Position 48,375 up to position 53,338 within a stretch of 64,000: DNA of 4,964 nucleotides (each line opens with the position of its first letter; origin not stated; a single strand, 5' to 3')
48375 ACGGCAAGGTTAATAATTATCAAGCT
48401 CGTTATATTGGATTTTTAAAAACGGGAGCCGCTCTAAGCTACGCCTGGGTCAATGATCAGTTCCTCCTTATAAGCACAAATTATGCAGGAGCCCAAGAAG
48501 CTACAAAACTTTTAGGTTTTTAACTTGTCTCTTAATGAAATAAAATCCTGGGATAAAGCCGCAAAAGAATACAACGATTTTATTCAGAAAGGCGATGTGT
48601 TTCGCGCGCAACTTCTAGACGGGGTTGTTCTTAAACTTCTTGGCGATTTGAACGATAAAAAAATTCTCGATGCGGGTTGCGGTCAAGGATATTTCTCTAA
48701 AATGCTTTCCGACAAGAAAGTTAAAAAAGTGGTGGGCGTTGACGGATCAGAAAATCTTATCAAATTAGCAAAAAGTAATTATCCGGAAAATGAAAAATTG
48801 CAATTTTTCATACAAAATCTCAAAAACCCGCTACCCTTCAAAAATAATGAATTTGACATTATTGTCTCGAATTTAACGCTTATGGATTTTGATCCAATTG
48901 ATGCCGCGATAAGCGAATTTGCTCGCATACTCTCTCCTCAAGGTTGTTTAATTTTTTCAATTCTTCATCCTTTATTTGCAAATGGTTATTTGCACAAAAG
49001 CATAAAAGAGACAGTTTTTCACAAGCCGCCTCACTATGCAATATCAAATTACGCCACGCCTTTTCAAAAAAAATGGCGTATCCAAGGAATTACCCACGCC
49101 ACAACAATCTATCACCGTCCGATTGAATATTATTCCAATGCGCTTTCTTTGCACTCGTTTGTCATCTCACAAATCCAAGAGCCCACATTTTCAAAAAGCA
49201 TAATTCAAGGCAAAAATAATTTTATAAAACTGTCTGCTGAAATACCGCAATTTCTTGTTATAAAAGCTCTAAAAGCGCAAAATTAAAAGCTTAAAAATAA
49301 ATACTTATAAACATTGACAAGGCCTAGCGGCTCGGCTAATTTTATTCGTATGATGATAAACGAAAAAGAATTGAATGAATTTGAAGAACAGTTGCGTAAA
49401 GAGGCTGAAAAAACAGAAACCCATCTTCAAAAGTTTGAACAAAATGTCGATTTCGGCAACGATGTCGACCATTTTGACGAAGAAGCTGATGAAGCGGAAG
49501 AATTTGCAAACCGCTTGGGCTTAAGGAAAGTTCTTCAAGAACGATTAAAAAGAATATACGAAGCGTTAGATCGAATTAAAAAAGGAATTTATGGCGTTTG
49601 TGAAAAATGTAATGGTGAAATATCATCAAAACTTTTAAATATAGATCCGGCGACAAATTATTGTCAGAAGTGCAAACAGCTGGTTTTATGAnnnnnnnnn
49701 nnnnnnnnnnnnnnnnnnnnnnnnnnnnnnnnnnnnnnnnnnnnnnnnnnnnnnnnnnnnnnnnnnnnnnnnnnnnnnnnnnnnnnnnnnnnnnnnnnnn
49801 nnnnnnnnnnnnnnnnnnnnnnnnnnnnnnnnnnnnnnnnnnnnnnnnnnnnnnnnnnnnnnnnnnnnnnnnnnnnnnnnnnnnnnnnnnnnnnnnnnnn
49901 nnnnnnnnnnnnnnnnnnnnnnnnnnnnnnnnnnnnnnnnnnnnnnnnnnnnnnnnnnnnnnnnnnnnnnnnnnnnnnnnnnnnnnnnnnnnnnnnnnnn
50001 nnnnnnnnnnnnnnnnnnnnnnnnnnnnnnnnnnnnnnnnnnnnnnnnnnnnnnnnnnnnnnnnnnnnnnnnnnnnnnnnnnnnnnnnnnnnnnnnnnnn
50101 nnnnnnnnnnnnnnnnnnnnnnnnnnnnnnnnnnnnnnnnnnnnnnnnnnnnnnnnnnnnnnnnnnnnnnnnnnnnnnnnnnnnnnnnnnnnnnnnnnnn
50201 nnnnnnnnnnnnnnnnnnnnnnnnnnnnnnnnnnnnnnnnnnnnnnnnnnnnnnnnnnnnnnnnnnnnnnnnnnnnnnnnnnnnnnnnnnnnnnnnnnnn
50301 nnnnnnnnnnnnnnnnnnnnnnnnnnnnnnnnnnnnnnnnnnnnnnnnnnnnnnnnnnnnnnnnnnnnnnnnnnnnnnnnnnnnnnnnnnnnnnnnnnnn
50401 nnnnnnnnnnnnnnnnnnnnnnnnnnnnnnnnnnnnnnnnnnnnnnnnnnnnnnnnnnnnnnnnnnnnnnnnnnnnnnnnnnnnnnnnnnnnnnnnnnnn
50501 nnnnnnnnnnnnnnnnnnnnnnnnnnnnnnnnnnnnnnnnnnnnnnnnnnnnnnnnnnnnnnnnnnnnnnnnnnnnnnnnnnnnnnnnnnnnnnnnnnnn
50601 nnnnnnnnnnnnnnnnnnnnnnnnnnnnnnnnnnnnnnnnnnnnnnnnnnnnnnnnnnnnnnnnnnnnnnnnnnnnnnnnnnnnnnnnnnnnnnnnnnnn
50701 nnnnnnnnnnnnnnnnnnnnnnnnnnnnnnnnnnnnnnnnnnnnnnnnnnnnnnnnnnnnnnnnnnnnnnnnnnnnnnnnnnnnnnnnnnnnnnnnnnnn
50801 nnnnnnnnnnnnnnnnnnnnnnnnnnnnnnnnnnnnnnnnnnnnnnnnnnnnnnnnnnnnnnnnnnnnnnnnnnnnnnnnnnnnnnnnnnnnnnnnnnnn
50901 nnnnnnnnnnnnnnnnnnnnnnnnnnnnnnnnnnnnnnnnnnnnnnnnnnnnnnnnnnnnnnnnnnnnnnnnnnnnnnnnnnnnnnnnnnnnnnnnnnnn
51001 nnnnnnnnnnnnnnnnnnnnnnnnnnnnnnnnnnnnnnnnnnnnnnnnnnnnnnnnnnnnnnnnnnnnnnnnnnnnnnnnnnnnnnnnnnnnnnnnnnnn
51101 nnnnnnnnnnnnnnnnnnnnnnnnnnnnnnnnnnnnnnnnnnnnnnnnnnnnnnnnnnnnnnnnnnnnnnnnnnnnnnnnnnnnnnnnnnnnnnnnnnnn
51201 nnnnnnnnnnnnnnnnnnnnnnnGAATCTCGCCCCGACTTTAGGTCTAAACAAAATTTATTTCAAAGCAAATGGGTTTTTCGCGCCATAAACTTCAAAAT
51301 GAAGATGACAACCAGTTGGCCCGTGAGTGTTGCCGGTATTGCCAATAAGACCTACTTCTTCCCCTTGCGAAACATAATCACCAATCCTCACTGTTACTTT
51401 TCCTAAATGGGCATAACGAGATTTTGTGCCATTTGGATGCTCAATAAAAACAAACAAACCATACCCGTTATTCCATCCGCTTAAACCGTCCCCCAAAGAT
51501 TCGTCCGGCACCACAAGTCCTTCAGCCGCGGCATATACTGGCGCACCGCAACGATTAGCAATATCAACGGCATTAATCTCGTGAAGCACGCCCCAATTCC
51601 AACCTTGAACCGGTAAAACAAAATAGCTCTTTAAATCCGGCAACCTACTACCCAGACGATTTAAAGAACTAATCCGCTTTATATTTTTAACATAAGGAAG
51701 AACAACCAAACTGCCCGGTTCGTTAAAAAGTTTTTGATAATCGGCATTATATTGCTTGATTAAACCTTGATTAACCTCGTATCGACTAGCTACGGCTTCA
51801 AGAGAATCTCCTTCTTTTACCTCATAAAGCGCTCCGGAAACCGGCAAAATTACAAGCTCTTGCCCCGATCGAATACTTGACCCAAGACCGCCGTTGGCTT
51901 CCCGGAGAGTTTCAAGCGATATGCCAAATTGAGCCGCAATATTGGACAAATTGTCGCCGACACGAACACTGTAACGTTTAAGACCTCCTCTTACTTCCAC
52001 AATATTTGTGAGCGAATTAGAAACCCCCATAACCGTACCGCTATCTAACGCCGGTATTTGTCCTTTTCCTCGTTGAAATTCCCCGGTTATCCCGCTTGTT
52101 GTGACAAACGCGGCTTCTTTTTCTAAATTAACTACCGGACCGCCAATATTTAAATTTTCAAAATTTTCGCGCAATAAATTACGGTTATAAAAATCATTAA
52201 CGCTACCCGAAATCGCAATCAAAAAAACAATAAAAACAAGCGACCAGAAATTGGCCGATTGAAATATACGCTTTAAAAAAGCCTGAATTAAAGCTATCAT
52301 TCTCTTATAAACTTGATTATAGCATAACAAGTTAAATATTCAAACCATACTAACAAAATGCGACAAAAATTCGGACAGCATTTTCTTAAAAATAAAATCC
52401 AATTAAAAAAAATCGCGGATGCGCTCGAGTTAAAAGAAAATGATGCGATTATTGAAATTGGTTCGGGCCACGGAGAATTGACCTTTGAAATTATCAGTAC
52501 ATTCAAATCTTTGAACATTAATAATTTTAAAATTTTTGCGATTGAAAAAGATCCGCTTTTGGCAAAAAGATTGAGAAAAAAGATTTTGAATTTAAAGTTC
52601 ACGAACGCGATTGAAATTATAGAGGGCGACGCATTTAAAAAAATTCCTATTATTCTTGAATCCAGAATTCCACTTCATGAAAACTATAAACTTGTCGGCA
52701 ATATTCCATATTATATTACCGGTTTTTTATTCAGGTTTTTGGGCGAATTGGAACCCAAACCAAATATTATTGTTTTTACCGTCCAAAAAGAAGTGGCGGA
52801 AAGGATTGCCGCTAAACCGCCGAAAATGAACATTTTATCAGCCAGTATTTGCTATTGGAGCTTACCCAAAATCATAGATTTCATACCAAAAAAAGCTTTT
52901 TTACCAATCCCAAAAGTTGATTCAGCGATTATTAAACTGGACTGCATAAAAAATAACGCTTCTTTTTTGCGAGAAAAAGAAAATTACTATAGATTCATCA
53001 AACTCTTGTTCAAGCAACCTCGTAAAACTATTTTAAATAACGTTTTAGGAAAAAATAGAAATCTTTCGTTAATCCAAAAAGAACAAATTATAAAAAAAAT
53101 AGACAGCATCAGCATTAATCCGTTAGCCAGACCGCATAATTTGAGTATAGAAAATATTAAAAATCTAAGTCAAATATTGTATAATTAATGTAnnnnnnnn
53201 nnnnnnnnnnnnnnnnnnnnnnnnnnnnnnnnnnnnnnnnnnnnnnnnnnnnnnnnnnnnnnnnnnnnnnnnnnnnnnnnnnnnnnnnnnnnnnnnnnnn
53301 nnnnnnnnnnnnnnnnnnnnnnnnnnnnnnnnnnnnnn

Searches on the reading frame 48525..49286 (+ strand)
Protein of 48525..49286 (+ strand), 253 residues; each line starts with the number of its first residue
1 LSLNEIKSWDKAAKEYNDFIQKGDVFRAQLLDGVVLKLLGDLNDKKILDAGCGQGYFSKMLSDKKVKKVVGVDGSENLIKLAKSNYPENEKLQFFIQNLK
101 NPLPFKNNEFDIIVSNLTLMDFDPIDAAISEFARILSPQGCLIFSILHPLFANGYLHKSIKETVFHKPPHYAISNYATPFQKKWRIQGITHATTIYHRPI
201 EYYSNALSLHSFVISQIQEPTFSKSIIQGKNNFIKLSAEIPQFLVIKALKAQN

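Call 105: search_protein_families(library=pfam, proteins=[window:48525-49286:+], max_evalue=0.01)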
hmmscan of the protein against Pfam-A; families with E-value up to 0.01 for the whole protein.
window:48525-49286:+ (253 aa): 16 families
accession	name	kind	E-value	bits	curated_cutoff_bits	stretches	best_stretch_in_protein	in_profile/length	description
PF08241.18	Methyltransf_11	-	5.8e-21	75.4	21.2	1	48-144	1-95/95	Methyltransferase domain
PF13649.12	Methyltransf_25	-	1.9e-18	67.4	27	1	47-140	1-97/97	Methyltransferase domain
PF13847.12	Methyltransf_31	-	9.2e-17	61.5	27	1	44-145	4-110/145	Methyltransferase domain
PF13489.12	Methyltransf_23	-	1.8e-14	54.3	27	1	27-147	5-119/164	Methyltransferase domain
PF08242.18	Methyltransf_12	-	8.8e-13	49.3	30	1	48-142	1-98/98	Methyltransferase domain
PF05175.20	MTS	-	8.2e-10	39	23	1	19-116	4-105/170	Methyltransferase small domain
PF06325.19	PrmA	-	4e-09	36.8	22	1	42-145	160-259/296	Ribosomal protein L11 methyltransferase (PrmA)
PF01209.24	Ubie_methyltran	-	1.7e-08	34.5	20.1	1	34-143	38-150/233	ubiE/COQ5 methyltransferase family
PF08003.17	Methyltransf_9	-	6.6e-06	25.7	23.8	1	35-79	107-151/315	Protein of unknown function (DUF1698)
PF01728.25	FtsJ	-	1e-05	26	24.1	1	43-117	21-99/181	FtsJ-like methyltransferase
PF13679.12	Methyltransf_32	-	1.5e-05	25.4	27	1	36-84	18-71/143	Methyltransferase domain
PF01135.25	PCMT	-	0.00059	20.1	20.3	1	20-88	50-120/210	Protein-L-isoaspartate(D-aspartate) O-methyltransferase (PCMT)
PF03848.20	TehB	-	0.0026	17.7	20.4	1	41-124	28-110/193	Tellurite resistance protein TehB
PF00398.26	RrnaAD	-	0.0044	16.6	24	1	43-117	30-107/263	Ribosomal RNA adenine dimethylase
PF03141.22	Methyltransf_29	-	0.0053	15.8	23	1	40-145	114-218/506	Putative S-adenosyl-L-methionine-dependent methyltransferase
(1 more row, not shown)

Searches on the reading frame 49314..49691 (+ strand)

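Call 104: search_protein_families(library=pfam, proteins=[window:49314-49691:+], max_evalue=0.01)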
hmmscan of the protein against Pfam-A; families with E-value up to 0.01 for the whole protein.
window:49314-49691:+ (125 aa): 2 families
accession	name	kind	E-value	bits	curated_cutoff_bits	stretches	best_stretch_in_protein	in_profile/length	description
PF01258.23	zf-dskA_traR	-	0.00077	19.8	24.9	1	91-122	1-32/36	Prokaryotic dksA/traR C4-type zinc finger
PF03961.19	FapA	-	0.0045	17.1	31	1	11-95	145-229/272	Flagellar Assembly Protein A beta solenoid domain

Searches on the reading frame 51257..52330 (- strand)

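Call 105: search_protein_families(library=pfam, proteins=[window:51257-52330:-], max_evalue=0.01)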
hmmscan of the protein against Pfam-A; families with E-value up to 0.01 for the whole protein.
window:51257-52330:- (357 aa): 4 families
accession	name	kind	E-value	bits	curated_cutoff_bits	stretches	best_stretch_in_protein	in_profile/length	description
PF01551.29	Peptidase_M23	-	5e-24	84.8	28.7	1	253-353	4-93/96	Peptidase family M23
PF01476.26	LysM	-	8.2e-17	61.3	20.9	2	120-161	1-42/43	LysM domain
PF23577.1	LysM_RLK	-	1.1e-10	41.8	27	2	169-198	3-32/44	LysM domain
PF23473.1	LysM3_LYK4_5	-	8.3e-07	29.4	29.3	1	120-147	5-32/48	LYK4/5 LysM3 domain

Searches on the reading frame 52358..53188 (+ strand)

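Call 105: search_protein_families(library=pfam, proteins=[window:52358-53188:+], max_evalue=0.01)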
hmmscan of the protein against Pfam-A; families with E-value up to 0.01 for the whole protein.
window:52358-53188:+ (276 aa): 6 families
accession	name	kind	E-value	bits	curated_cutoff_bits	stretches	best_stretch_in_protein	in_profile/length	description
PF00398.26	RrnaAD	-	8.3e-40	137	24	1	2-245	5-241/263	Ribosomal RNA adenine dimethylase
PF05185.22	PRMT5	-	3e-05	24.4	22.9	1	26-91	62-125/171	PRMT5 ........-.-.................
PF02636.23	Methyltransf_28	-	0.00039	20.4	23.3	1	29-78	20-72/249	Putative S-adenosyl-L-methionine-dependent methyltransferase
PF13679.12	Methyltransf_32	-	0.0004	20.8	27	1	21-94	19-91/143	Methyltransferase domain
PF01135.25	PCMT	-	0.003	17.8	20.3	1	19-92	65-133/210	Protein-L-isoaspartate(D-aspartate) O-methyltransferase (PCMT)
PF13847.12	Methyltransf_31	-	0.0039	17.3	27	1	26-97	2-67/145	Methyltransferase domain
